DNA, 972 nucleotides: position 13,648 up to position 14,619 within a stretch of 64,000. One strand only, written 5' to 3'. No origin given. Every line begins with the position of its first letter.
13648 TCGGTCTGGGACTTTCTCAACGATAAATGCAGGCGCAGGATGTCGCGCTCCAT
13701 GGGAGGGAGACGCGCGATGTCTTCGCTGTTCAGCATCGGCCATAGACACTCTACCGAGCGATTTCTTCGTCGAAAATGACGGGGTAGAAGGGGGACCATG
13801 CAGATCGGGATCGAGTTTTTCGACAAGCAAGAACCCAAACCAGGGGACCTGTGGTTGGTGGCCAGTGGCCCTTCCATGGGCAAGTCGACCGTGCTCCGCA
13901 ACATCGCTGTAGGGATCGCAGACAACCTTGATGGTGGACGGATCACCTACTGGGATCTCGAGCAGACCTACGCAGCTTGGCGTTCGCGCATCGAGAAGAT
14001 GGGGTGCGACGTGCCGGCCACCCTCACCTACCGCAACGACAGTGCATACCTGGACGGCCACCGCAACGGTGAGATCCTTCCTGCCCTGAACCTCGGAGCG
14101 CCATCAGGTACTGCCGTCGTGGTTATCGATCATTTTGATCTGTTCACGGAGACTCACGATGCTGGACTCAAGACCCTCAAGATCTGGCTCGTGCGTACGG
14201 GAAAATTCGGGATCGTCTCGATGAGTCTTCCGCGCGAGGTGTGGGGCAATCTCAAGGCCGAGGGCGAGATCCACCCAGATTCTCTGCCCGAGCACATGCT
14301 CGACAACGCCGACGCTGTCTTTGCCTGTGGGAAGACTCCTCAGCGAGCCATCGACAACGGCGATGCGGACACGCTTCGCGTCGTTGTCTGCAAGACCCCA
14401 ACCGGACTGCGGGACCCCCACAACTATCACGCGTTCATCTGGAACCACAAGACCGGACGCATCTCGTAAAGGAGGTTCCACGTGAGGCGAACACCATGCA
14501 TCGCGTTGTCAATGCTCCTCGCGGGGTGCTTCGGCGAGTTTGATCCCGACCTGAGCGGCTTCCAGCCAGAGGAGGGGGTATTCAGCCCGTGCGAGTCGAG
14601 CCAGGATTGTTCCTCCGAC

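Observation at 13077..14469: Divergent pair: HTH-HTH-KOW regulator and RecA-like ATPase sharing a motif-rich 61-bp control region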

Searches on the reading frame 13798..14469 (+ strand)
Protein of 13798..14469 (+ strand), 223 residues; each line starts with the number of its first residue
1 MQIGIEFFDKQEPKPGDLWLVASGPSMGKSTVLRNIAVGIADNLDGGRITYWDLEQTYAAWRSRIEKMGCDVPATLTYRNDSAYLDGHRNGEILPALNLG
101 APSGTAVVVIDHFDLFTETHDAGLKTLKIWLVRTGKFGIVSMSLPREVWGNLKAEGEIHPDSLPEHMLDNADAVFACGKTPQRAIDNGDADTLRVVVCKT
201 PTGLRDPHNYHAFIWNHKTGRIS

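Call 3: search_protein_families(library=pfam, proteins=[window:13798-14469:+], max_evalue=1)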
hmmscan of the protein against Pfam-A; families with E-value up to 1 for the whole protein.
window:13798-14469:+ (223 aa): 3 families
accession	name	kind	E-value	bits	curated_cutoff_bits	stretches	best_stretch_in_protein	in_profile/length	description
PF03796.21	DnaB_C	-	0.00082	19.3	27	1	14-65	17-67/255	DnaB-like helicase C terminal domain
PF13481.12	AAA_25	-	0.0019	18.3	27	1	16-113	33-152/195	AAA domain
PF25199.1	nSTAND_NTPase5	-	0.0056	17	34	1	9-57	34-81/145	Novel STAND NTPase 5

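Call 4: search_protein_families(library=phrogs, proteins=[window:13798-14469:+], max_evalue=0.1)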
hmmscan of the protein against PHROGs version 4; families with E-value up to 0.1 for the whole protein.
window:13798-14469:+ (223 aa): 3 families
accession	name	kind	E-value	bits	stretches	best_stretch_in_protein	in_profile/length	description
phrog_19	-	DNA, RNA and nucleotide metabolism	3.3e-08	33.8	1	3-118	337-425/621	DnaB-like replicative helicase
phrog_239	-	DNA, RNA and nucleotide metabolism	1.8e-06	28.2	1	15-69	357-410/801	DNA primase/helicase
phrog_243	-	DNA, RNA and nucleotide metabolism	0.0014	18.6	1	12-39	31-58/273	DnaB-like replicative helicase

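Call 8: search_dna_similar(query=window:13798-14469:+, collection=phages, mode=protein, max_evalue=0.001)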
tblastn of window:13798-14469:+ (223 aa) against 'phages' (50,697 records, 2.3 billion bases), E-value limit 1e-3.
Records with a match: 1; places in all: 1; records where one place covers at least 80% of the query: 0.
Best place of each record, by identity: <60% 1.
By first word of the organism name: uncultured 1.
By host as written in the record: - 1.
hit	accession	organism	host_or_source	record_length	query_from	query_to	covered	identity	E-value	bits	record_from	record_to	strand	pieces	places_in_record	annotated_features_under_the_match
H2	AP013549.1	uncultured phage_MedDCM-OCT-S39-C11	metagenomic fosmid library constructed ...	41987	14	132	53%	29.8%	1e-4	48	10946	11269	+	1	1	DNA primase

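Call 10: find_homologous_proteins(query=window:13798-14469:+)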
Query window:13798-14469:+ (223 aa): 22 proteins with E <= 0.001 among 218 candidates.
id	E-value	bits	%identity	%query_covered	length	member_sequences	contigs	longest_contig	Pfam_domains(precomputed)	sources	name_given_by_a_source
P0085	1.0e-151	521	100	100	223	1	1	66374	-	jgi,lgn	jgi:predicted ATP-dependent serine protease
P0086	2.4e-115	402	76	100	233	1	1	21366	PF13481.13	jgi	jgi:hypothetical protein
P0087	3.0e-108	379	73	100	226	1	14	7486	-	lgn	-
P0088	6.0e-108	378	71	100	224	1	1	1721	PF03796.22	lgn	-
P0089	1.1e-105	370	70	100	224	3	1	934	PF13481.13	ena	-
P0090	2.0e-104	366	70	100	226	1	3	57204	-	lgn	-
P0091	2.8e-95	336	65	100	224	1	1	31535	-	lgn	-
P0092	1.1e-93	331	66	100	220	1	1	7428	-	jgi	jgi:predicted ATP-dependent serine protease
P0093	1.0e-92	328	64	100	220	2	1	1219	-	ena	-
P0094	2.8e-91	323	64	100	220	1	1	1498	-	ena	-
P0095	1.1e-90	321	65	100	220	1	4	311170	-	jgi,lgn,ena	-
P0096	2.0e-90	321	72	88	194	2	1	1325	-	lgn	-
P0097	4.2e-89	316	62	100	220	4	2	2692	-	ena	-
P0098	3.9e-85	303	61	100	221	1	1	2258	PF03796.22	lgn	-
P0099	3.9e-84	300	63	100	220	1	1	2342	-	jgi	jgi:hypothetical protein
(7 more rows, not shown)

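Call 12: find_encoding_contigs(protein=P0095, flank=10000, max_places=3)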
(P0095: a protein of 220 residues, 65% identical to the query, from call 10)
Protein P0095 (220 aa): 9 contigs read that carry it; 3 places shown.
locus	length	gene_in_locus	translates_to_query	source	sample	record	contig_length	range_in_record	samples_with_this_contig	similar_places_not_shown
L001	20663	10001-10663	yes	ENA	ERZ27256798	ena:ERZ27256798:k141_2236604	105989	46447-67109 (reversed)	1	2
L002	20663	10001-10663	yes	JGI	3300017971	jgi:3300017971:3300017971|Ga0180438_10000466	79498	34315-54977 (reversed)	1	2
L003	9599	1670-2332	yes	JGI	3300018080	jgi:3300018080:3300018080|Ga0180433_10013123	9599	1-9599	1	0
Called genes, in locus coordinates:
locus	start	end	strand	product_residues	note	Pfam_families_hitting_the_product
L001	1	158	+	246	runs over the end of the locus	PF00149:Metallophos, PF12850:Metallophos_2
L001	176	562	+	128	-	-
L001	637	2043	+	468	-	PF01139:RtcB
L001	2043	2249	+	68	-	-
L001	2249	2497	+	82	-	-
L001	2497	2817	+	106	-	-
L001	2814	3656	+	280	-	-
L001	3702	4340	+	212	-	-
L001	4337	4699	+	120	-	-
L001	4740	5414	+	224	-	PF03588:Leu_Phe_trans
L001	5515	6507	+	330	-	-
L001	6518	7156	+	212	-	-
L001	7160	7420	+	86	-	-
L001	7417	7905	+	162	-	-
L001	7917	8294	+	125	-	PF07411:DUF1508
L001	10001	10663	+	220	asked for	-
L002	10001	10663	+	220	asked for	-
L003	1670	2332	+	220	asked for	-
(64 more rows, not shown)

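Call 31: search_protein_families(library=ncbifam, proteins=[window:13798-14469:+], max_evalue=1)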
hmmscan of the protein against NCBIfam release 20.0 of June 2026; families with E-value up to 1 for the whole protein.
window:13798-14469:+ (223 aa): 8 families
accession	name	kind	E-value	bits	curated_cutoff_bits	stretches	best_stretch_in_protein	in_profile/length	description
TIGR03600.1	phage_DnaB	exception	0.0037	16.3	498.65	1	15-58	193-235/421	phage replicative helicase, DnaB family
NF004629.0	PRK05973.1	equivalog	0.0062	15.6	156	1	14-75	62-121/237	DNA helicase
TIGR00665.1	DnaB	equivalog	0.0068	15.3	385.25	1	14-45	193-224/435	replicative DNA helicase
NF006606.0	PRK09165.1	equivalog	0.019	13.5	540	1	14-45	215-246/497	replicative DNA helicase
NF040583.1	dnaB_SPI-7_type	exception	0.028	13.5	655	1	15-73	193-251/434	SPI-7-type island replicative DNA helicase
TIGR03925.1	T7SS_EccC_b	equivalog_domain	0.06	11.6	346.55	1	19-52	79-112/564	type VII secretion protein EccCb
TIGR00416.1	sms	equivalog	0.19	10.5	403.05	1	15-70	93-146/454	DNA repair protein RadA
NF038007.1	ABC_ATP_DarD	equivalog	0.25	10.8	375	0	23-51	37-64/218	darobactin export ABC transporter ATP-binding protein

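Call 34: search_solved_structures(query=A2, max_evalue=10, show_alignments=3)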
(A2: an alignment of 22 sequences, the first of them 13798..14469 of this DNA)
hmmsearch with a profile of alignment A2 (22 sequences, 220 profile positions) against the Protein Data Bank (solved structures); distinct sequences matched with E-value up to 10: 37.
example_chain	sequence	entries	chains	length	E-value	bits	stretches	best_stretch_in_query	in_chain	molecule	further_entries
4nmn_A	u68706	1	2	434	0.00028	23.6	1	12-95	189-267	Replicative DNA helicase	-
2vye_A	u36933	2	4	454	0.00081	22.1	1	12-72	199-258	REPLICATIVE DNA HELICASE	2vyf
2r6a_A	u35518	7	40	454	0.0014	21.3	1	12-72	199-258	Replicative helicase | Replicative DNA helicase DnaB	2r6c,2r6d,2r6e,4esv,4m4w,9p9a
1e0j_A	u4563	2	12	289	0.0018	20.9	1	12-38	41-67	DNA HELICASE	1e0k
1cr0_A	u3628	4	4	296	0.002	20.8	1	12-38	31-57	DNA PRIMASE/HELICASE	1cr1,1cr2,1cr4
5ikn_D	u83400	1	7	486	0.007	19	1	13-38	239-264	DNA primase/helicase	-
6kza_A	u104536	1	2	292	0.0089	18.7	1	13-59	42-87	Replicative DNA helicase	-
6n7i_A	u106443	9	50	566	0.014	18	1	13-37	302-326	DNA primase/helicase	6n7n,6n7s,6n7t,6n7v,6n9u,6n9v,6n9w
6bbm_A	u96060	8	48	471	0.017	17.7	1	13-59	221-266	Replicative DNA helicase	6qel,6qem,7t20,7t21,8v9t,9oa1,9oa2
7t22_A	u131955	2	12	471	0.017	17.7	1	13-59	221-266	Replicative DNA helicase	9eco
5l3r_A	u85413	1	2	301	0.022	17.4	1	13-140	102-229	Signal recognition particle 54 kDa protein, chloroplastic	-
9dls_A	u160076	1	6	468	0.024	17.2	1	15-67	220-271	Replicative DNA helicase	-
6t66_A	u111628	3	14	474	0.025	17.2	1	15-67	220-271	Replicative DNA helicase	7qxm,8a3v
4a1f_A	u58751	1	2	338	0.054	16.1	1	12-59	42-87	REPLICATIVE DNA HELICASE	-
4yj1_A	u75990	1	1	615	0.065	15.8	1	18-62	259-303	Uncharacterized protein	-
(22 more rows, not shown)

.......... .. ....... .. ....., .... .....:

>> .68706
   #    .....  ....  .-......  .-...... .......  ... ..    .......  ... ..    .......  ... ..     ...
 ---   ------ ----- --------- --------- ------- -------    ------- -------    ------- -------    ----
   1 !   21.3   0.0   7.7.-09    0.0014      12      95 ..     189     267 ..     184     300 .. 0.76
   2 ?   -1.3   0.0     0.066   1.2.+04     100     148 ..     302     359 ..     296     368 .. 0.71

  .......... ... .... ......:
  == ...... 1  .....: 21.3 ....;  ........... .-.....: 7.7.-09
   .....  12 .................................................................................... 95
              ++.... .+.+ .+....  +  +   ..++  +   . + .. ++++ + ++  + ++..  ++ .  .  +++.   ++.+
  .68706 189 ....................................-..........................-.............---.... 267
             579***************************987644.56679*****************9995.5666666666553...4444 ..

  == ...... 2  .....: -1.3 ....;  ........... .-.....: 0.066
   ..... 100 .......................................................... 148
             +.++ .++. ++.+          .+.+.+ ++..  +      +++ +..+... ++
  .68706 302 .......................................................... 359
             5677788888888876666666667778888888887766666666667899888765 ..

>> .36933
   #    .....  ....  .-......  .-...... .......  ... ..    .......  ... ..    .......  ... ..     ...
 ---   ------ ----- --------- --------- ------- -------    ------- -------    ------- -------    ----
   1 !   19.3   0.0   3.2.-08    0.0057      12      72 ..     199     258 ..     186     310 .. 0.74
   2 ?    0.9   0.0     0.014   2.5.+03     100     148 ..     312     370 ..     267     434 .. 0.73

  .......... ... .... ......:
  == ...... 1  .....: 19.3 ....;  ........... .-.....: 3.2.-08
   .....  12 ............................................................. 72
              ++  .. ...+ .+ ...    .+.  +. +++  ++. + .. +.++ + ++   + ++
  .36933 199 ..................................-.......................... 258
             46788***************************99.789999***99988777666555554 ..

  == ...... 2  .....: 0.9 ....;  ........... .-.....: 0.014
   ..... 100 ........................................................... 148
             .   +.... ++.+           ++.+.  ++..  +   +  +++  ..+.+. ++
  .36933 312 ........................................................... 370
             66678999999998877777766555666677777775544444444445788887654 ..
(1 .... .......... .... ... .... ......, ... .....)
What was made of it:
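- On DnaB-family replicative helicase: The protein begins at the segment that aligns with DnaB residue about 189-199 (call 34); it is 223 aa in total
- Closest known: DnaB C-terminal domain / T7 gp4 helicase domain. Same: The ATPase aligns from the TGxxxLD/FFD segment through Walker A, the SLEM-type glutamate, Walker B and the QLSR-type motif (call 34).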

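Call 69: search_protein_families(library=padloc, proteins=[window:13798-14469:+], max_evalue=0.01)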
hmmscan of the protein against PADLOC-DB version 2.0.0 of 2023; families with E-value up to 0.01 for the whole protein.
window:13798-14469:+ (223 aa): 1 family
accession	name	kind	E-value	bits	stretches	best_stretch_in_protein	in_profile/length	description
PDLC04140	mad8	-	0.0044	14.6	1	15-64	26-70/314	mads_8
